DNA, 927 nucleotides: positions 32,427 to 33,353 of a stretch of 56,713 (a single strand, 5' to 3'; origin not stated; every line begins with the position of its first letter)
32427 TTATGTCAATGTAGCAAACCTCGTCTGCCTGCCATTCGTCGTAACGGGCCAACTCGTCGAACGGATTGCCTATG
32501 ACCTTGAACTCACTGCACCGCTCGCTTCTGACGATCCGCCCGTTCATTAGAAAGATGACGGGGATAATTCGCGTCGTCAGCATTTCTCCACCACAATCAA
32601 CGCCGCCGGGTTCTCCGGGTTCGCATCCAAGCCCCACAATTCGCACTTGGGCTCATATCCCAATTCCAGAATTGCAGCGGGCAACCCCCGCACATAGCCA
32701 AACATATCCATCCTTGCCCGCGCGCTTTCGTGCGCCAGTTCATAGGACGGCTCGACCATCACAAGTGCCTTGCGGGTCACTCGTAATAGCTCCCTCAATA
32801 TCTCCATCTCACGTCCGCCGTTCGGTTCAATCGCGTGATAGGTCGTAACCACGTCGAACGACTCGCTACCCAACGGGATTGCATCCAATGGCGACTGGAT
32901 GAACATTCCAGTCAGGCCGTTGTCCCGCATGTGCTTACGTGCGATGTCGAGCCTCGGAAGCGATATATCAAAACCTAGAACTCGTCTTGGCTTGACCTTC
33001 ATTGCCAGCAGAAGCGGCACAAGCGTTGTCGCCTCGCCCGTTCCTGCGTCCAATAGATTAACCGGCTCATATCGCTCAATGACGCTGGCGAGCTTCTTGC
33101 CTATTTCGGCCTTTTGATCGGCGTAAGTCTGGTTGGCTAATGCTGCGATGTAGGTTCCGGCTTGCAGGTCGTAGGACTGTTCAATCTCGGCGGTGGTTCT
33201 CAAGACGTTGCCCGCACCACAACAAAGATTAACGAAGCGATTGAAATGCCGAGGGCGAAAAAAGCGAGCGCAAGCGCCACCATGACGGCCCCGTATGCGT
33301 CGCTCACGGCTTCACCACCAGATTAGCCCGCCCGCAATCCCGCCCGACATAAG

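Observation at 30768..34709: Tailoring module predicts an acetamidino/methylated/oxidised Pse derivative; HisF-like present without HisH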

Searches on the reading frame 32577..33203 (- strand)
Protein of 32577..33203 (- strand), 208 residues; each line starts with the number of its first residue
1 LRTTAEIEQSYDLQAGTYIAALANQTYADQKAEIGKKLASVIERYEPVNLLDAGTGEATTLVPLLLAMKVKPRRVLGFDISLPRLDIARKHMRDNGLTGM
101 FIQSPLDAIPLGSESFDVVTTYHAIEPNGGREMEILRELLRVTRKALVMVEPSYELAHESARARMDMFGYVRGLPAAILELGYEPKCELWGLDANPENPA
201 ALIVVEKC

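Call 4: search_protein_families(library=pfam, proteins=[window:32577-33203:-], max_evalue=0.01)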
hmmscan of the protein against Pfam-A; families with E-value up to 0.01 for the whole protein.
window:32577-33203:- (208 aa): 6 families
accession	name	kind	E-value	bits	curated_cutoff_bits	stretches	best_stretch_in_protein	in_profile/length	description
PF13649.12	Methyltransf_25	-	1.1e-10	42.5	27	1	51-145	2-95/97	Methyltransferase domain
PF08241.18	Methyltransf_11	-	2.2e-09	38.2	21.2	1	51-145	1-89/95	Methyltransferase domain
PF13847.12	Methyltransf_31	-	3.9e-08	33.6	27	1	49-153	6-113/145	Methyltransferase domain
PF08242.18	Methyltransf_12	-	2.2e-05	25.6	30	1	51-128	1-78/98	Methyltransferase domain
PF01209.24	Ubie_methyltran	-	0.00023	21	20.1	1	41-145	42-145/233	ubiE/COQ5 methyltransferase family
PF09243.16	Rsm22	-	0.0006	19.8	23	1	15-153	4-142/275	Mitochondrial small ribosomal subunit Rsm22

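Call 7: search_protein_families(library=ncbifam, proteins=[window:32577-33203:-], max_evalue=0.01)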
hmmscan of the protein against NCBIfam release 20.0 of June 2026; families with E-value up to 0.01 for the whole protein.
window:32577-33203:- (208 aa): 13 families
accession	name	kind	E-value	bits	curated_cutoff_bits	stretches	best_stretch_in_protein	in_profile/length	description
TIGR01934.1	MenG_MenH_UbiE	subfamily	4.9e-07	29.3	158.35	1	38-150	31-142/223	ubiquinone/menaquinone biosynthesis methyltransferase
NF001244.0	PRK00216.1-5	equivalog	1.1e-06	28.1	216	1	43-146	45-148/236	bifunctional demethylmenaquinone methyltransferase/2-methoxy-6-polyprenyl-1,4-benzoquinol methylase UbiE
NF007610.0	PRK10258.1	equivalog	0.00015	21.2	342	1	20-146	16-133/251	malonyl-ACP O-methyltransferase BioC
NF001240.0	PRK00216.1-1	equivalog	0.00057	19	378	1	51-146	70-163/251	bifunctional demethylmenaquinone methyltransferase/2-methoxy-6-polyprenyl-1,4-benzoquinol methylase UbiE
NF041255.1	mycofact_MftM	equivalog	0.00086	18.7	200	1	61-152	152-242/289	mycofactocin oligosaccharide methyltransferase MftM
TIGR02752.1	MenG_heptapren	equivalog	0.00093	18.8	419.85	1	50-146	49-144/231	demethylmenaquinone methyltransferase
NF043040.1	corrin_prot_MT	hypoth_equivalog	0.0012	18.3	180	1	34-121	30-116/216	corrinoid protein-associated methyltransferase CpaM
NF045667.1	MTase_DVU1556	equivalog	0.0012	18.3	155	1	36-120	12-89/213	DVU_1556 family methyltransferase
NF004452.0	PRK05785.1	equivalog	0.0023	17.4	207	1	31-150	38-144/228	hypothetical protein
TIGR00536.1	hemK_fam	subfamily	0.0028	16.8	115.5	1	34-106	102-174/286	HemK family protein methyltransferase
TIGR03534.1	RF_mod_PrmC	equivalog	0.0032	16.9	199.1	1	41-120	83-161/253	peptide chain release factor N(5)-glutamine methyltransferase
NF008823.0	PRK11873.1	subfamily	0.0041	16.6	263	1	64-144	93-174/272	arsenite methyltransferase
NF006734.0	PRK09266.1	subfamily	0.0078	15.5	202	0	67-176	34-137/270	hypothetical protein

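Call 71: search_protein_families(library=phrogs, proteins=[window:32577-33203:-], max_evalue=0.001)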
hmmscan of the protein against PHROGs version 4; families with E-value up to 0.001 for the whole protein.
window:32577-33203:- (208 aa): 1 family
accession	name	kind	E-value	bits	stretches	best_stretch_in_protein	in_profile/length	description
phrog_22502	-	other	5.6e-05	24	1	20-146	42-168/276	methyltransferase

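Call 72: find_homologous_proteins(query=window:32577-33203:-, max_evalue=1e-8)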
Query window:32577-33203:- (208 aa): 1963 proteins with E <= 1e-8 among 2486 candidates; the best 120 are listed.
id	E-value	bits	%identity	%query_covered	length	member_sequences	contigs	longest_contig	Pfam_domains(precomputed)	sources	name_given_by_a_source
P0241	3.1e-131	453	100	100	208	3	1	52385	PF13847.13,PF13649.13,PF08241.19,PF08242.19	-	-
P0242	2.3e-119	414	92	100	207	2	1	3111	PF13847.13,PF13649.13,PF08241.19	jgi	jgi:ubiquinone/menaquinone biosynthesis C-methylase UbiE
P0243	5.5e-95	335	76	100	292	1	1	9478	PF13847.13,PF13649.13,PF01209.25,PF08241.19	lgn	-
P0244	1.9e-89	317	76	95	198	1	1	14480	PF13847.13,PF13649.13,PF09243.17,PF01209.25,PF08241.19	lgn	-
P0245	2.8e-80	287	70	95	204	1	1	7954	PF13847.13,PF13649.13,PF08241.19,PF08242.19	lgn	-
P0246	5.2e-78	279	65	100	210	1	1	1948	PF13649.13,PF08241.19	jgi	jgi:ubiquinone/menaquinone biosynthesis C-methylase UbiE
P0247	3.9e-64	234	57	100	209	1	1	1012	PF13649.13,PF08241.19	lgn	-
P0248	2.8e-59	218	54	99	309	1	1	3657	PF13847.13,PF13649.13,PF08241.19,PF08242.19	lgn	-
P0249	2.7e-58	215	54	95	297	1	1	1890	PF13649.13,PF08241.19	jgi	jgi:uncharacterized protein YbaR (Trm112 family)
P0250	2.8e-58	215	53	99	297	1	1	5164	PF13847.13,PF13649.13,PF08241.19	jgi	jgi:SAM-dependent methyltransferase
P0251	7.6e-58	214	55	95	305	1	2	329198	PF13649.13,PF08241.19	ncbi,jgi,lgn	jgi:hypothetical protein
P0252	1.4e-57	213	55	95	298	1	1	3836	PF13649.13,PF08241.19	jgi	jgi:SAM-dependent methyltransferase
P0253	1.8e-57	212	55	99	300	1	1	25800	PF13649.13,PF08241.19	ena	-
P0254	2.2e-57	212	56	97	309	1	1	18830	PF13847.13,PF13649.13,PF08241.19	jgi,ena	-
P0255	2.2e-57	212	55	95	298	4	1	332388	PF13649.13,PF08241.19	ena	-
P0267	9.6e-56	207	54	95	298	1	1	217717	PF13649.13,PF08241.19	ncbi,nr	ncbi:MAG: class I SAM-dependent methyltransferase [Hyphomicrobiales bacterium]|nr:class I SAM-depend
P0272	3.0e-55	205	53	97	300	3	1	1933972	PF13847.13,PF13649.13,PF08241.19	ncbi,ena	-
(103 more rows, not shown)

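Call 73: find_encoding_contigs(protein=P0267, flank=8000, max_places=1)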
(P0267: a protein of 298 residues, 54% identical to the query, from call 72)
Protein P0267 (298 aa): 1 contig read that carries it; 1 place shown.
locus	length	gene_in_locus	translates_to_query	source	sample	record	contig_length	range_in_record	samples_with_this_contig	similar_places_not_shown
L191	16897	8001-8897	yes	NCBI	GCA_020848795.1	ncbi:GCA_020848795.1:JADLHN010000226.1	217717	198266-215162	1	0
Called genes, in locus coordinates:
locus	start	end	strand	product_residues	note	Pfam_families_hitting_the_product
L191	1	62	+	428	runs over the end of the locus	PF00202:Aminotran_3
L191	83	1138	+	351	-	PF03102:NeuB, PF08666:SAF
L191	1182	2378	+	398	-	PF18130:ATPgrasp_N (weak), PF01071:GARS_A (faint), PF02786:CPSase_L_D2, PF13535:ATP-grasp_4, PF18603:LAL_C2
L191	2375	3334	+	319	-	-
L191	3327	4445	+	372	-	PF01041:DegT_DnrJ_EryC1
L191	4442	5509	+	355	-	PF00682:HMGL-like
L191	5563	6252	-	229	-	PF13489:Methyltransf_23, PF13847:Methyltransf_31, PF08241:Methyltransf_11, PF08242:Methyltransf_12 (weak), PF13649:Methyltransf_25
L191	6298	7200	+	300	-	-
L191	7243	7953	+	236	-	PF02348:CTP_transf_3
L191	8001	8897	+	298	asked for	PF08241:Methyltransf_11 (weak), PF13649:Methyltransf_25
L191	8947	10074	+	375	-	PF13480:Acetyltransf_6 (weak)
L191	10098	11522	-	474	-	PF01266:DAO, PF12831:FAD_oxidored (weak), PF01593:Amino_oxidase, PF13450:NAD_binding_8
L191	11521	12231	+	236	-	PF13489:Methyltransf_23, PF05724:TPMT (weak), PF01209:Ubie_methyltran (weak), PF02353:CMAS (weak), PF13847:Methyltransf_31, PF08241:Methyltransf_11, PF08242:Methyltransf_12, PF13649:Methyltransf_25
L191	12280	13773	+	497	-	PF03023:MurJ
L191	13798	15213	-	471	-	-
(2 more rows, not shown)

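Call 74: find_encoding_contigs(protein=P0272, flank=8000, max_places=1)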
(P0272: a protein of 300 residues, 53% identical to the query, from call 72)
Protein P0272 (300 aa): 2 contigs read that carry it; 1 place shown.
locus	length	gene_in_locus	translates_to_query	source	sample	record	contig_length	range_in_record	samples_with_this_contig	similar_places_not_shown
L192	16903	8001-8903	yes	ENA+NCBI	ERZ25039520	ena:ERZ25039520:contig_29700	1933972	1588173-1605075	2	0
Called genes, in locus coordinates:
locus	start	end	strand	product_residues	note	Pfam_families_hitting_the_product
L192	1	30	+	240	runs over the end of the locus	PF02348:CTP_transf_3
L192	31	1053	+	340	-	-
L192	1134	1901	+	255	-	PF13489:Methyltransf_23, PF00891:Methyltransf_2 (weak), PF01209:Ubie_methyltran, PF02390:Methyltransf_4, PF13847:Methyltransf_31, PF08241:Methyltransf_11, PF08242:Methyltransf_12, PF13649:Methyltransf_25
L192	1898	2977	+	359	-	PF03102:NeuB, PF08666:SAF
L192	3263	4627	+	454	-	-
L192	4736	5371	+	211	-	-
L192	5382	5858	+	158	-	PF00534:Glycos_transf_1, PF13692:Glyco_trans_1_4, PF20706:GT4-conflict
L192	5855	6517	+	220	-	-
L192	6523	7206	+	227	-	PF02585:PIG-L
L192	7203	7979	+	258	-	PF08889:WbqC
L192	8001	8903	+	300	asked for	PF08241:Methyltransf_11 (weak), PF13649:Methyltransf_25 (weak), PF13847:Methyltransf_31 (weak)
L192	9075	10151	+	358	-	PF03706:LPG_synthase_TM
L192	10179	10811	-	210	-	-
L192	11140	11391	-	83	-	-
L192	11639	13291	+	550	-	PF01928:CYTH (weak), PF05235:CHAD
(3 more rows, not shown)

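Call 83: search_solved_structures(query=window:32577-33203:-, max_evalue=0.00001)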
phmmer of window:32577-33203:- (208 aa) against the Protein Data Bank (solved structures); distinct sequences matched with E-value up to 0.00001: 0.
